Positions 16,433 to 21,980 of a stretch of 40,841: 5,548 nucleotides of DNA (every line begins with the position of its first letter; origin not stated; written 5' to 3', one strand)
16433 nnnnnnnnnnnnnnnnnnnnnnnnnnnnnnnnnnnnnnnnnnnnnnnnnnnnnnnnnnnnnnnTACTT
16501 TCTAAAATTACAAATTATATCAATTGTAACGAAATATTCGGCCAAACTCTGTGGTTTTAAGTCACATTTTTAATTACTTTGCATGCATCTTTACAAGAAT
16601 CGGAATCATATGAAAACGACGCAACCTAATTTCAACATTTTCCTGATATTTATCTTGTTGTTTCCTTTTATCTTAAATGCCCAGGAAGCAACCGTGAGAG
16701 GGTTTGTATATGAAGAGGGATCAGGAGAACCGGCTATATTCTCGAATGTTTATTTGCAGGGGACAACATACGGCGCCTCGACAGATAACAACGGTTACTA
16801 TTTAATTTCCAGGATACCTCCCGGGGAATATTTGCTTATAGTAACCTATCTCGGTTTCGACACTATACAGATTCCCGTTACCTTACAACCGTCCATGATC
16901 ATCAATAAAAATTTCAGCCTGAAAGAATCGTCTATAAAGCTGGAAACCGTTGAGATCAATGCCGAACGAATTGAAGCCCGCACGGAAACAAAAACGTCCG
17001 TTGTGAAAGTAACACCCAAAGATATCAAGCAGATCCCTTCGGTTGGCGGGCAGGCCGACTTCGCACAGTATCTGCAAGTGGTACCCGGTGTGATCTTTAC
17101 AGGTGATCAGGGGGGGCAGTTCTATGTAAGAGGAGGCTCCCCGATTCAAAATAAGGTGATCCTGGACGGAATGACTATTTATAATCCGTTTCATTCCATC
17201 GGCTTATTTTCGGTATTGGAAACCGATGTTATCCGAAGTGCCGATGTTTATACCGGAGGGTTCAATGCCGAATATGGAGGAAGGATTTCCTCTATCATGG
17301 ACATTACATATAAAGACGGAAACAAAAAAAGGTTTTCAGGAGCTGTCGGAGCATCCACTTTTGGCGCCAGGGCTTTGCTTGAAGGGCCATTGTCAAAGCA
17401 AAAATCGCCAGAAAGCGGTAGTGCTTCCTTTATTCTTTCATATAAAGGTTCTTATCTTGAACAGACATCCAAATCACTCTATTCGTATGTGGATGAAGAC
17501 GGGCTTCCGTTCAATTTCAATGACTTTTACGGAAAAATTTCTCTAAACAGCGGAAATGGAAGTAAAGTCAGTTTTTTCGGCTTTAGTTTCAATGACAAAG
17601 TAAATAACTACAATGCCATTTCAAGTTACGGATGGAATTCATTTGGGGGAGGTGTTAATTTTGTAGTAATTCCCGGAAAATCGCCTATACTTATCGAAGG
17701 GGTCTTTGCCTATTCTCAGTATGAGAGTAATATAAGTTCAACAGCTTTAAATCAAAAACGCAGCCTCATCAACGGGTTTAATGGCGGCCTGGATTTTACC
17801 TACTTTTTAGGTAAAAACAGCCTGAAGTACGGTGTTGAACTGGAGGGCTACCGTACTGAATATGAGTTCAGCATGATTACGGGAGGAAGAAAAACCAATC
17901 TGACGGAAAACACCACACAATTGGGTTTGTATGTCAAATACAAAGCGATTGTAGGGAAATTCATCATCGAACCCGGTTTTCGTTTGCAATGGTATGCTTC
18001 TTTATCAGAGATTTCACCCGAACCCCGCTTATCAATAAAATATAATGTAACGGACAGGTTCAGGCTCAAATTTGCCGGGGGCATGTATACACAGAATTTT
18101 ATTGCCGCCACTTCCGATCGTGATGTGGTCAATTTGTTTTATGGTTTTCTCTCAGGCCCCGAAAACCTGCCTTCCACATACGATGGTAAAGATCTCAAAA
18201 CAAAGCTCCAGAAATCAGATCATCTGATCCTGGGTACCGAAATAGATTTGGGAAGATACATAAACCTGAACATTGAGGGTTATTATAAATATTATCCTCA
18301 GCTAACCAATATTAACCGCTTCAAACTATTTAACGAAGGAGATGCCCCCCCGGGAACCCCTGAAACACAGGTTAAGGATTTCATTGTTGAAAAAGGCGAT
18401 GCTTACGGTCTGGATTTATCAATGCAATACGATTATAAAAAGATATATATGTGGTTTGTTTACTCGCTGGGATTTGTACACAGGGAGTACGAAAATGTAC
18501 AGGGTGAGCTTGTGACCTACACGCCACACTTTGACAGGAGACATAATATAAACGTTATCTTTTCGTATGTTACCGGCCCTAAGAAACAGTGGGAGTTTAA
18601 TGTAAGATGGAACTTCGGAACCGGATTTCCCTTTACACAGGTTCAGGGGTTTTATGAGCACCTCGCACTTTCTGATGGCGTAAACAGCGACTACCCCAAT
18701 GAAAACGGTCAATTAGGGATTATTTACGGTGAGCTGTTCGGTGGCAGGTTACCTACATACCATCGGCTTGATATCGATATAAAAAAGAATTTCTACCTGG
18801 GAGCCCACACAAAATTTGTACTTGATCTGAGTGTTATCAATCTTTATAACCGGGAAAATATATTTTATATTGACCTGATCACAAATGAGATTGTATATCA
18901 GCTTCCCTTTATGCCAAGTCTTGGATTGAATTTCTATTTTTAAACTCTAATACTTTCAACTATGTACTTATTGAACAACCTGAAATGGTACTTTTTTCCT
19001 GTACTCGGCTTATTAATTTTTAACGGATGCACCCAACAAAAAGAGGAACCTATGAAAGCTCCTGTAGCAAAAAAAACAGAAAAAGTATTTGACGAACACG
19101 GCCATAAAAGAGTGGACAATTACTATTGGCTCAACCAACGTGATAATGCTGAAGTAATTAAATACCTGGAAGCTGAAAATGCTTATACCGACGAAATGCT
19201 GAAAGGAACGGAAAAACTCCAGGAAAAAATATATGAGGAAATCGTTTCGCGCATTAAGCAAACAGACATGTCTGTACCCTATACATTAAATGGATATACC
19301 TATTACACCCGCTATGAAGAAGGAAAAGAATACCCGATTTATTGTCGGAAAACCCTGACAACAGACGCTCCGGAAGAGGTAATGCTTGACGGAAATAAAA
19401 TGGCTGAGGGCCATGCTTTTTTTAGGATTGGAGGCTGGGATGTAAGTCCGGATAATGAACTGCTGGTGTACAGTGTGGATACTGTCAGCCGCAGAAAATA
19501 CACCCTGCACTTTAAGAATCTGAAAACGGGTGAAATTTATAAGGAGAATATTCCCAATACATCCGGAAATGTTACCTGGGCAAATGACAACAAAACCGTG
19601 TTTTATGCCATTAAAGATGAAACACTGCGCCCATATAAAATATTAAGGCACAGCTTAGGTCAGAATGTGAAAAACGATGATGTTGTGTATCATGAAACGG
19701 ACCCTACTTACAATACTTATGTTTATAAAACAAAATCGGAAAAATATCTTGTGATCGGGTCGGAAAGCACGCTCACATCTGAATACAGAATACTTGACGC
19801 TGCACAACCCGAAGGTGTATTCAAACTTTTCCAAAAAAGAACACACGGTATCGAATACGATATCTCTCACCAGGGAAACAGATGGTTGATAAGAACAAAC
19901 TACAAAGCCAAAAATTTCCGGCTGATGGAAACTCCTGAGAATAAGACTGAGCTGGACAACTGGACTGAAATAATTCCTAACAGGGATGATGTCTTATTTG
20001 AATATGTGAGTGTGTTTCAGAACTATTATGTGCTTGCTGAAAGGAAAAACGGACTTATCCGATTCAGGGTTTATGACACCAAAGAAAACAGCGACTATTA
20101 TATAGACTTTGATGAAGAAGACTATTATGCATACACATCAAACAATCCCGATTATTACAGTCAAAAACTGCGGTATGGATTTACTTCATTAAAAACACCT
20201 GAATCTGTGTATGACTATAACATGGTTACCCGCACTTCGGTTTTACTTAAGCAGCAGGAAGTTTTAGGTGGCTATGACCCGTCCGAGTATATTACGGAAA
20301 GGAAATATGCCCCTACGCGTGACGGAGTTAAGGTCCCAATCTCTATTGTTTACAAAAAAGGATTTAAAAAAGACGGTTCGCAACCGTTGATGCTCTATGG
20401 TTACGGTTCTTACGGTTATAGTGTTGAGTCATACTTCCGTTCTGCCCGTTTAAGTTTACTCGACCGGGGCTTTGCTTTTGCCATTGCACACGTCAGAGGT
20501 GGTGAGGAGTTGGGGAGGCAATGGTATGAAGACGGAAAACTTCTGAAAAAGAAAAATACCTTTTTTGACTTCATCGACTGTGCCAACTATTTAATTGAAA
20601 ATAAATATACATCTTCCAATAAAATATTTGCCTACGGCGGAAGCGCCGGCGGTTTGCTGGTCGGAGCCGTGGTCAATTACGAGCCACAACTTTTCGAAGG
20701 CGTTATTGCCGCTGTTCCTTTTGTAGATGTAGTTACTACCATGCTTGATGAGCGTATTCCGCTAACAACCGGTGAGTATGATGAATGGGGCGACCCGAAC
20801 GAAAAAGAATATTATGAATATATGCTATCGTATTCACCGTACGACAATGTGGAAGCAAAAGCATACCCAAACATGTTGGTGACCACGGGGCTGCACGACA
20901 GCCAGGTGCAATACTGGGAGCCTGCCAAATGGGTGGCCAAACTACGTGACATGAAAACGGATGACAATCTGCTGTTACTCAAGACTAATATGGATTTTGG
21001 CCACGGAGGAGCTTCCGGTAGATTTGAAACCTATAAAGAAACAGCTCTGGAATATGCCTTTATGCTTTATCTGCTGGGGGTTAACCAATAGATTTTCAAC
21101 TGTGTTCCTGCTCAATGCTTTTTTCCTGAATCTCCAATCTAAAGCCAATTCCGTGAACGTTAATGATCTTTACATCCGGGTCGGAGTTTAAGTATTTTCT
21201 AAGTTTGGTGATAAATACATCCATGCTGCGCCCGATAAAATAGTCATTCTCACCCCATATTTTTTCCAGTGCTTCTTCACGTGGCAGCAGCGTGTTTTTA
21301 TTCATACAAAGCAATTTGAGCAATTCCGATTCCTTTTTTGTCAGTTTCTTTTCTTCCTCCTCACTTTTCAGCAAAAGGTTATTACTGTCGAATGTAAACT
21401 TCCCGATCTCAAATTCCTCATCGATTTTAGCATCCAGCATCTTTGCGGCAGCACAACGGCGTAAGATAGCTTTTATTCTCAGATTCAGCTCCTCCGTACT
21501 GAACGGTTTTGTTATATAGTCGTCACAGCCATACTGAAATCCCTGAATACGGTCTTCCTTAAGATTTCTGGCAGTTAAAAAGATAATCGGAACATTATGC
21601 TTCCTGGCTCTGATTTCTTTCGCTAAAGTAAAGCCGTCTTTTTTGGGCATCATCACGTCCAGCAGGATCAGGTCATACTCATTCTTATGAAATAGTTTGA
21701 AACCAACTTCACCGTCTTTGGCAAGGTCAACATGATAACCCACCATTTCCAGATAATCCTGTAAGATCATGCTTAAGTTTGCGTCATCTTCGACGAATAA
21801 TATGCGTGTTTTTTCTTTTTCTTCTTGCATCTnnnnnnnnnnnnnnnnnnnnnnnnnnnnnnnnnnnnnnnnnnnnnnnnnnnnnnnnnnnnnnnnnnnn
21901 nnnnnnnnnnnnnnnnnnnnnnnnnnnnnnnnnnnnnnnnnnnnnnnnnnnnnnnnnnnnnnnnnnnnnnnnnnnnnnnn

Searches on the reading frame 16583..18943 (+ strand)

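Call 6: search_protein_families(library=pfam, proteins=[window:16583-18943:+], max_evalue=0.001)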
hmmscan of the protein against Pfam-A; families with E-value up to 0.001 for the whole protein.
window:16583-18943:+ (786 aa): 3 families
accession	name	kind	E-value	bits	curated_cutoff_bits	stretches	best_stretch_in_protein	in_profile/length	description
PF13715.12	CarbopepD_reg_2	-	9.5e-19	67.7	32.2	1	38-123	1-86/88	CarboxypepD_reg-like domain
PF13620.12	CarboxypepD_reg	-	1.1e-12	48.6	32.3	1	37-113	1-81/82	Carboxypeptidase regulatory-like domain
PF07715.20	Plug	-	7.1e-11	43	23.9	1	135-234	4-102/107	TonB-dependent Receptor Plug Domain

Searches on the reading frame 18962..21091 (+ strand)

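Call 6: search_protein_families(library=pfam, proteins=[window:18962-21091:+], max_evalue=0.001)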
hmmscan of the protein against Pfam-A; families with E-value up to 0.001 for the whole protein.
window:18962-21091:+ (709 aa): 2 families
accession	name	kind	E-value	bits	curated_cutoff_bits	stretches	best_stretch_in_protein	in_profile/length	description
PF02897.21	Peptidase_S9_N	-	5.3e-109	365.1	24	1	34-432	1-414/414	Prolyl oligopeptidase, N-terminal beta-propeller domain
PF00326.27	Peptidase_S9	-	2.2e-68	230.3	22.6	1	492-706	3-211/213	Prolyl oligopeptidase family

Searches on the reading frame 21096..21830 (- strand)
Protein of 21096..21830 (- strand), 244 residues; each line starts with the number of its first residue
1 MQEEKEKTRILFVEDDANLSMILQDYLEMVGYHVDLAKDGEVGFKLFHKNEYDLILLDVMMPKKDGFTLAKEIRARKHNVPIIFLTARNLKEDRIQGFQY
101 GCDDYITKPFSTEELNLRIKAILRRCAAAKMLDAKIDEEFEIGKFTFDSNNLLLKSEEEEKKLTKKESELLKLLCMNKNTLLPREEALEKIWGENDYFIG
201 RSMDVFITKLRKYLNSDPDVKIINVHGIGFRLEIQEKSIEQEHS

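Call 6: search_protein_families(library=pfam, proteins=[window:21096-21830:-], max_evalue=0.001)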
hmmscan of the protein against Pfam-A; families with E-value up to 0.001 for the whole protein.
window:21096-21830:- (244 aa): 2 families
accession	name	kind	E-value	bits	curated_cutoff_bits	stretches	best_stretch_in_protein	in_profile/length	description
PF00072.30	Response_reg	-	8.6e-30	103.6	30.2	1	10-119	1-110/111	Response regulator receiver domain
PF00486.34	Trans_reg_C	-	1.4e-16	60.7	26.2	1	159-232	2-77/77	Transcriptional regulatory protein, C terminal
